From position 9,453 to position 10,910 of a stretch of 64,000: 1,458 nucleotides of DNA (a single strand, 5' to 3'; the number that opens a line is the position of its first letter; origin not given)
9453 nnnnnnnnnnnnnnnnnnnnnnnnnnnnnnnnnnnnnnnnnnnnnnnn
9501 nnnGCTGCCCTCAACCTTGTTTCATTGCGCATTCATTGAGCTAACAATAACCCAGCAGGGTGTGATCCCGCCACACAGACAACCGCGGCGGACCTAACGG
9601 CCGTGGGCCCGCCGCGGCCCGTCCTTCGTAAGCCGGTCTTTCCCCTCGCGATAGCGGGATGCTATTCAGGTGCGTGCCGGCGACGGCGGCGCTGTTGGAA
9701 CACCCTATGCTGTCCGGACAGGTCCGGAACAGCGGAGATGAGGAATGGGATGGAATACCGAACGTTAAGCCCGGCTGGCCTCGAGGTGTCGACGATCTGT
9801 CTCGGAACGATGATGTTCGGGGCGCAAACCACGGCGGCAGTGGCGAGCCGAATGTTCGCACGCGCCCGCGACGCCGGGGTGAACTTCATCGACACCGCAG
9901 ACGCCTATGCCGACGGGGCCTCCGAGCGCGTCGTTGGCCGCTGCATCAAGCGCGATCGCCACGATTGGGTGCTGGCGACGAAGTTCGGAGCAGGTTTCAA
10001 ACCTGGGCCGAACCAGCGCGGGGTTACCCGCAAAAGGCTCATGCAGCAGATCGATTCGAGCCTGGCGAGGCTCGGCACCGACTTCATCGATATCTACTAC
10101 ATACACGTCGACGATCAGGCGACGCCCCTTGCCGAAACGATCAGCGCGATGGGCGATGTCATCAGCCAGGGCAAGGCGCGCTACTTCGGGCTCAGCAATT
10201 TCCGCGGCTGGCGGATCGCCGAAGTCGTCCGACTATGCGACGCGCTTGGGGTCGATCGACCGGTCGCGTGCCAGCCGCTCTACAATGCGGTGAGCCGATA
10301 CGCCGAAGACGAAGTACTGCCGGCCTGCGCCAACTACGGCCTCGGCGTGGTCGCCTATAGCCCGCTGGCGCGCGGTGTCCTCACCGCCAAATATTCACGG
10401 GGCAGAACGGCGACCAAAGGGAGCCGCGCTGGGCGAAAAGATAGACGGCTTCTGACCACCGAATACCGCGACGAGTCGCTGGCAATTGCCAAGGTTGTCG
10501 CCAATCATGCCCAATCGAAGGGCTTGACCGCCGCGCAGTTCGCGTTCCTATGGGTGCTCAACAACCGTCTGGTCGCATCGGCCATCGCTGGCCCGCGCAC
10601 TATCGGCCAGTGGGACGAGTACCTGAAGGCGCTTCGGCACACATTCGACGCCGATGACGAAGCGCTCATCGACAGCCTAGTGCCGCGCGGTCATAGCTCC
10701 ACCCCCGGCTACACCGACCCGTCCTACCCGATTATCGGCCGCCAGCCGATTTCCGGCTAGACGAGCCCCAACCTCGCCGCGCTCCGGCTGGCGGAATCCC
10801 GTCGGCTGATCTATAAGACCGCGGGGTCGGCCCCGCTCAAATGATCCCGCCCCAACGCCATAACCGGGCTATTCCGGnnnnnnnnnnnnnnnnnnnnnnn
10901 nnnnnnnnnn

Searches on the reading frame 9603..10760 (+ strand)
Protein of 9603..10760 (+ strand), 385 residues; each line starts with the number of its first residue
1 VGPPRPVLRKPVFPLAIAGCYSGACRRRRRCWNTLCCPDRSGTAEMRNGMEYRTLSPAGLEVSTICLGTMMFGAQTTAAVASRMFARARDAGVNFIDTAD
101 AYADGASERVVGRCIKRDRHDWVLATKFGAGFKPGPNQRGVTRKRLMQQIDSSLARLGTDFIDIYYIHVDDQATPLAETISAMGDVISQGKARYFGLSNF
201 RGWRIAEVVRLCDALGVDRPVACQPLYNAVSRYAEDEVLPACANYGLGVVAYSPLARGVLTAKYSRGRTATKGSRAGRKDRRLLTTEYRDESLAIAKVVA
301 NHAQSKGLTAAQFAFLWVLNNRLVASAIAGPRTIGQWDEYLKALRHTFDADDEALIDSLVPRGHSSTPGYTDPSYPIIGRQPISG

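Call 33: search_protein_families(library=pfam, proteins=[window:9603-10760:+], max_evalue=0.00001)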
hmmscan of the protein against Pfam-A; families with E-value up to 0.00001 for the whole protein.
window:9603-10760:+ (385 aa): 1 family
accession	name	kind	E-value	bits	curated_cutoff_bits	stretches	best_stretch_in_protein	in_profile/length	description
PF00248.27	Aldo_ket_red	-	2.6e-65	220.8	24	1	65-359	2-289/291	Aldo/keto reductase family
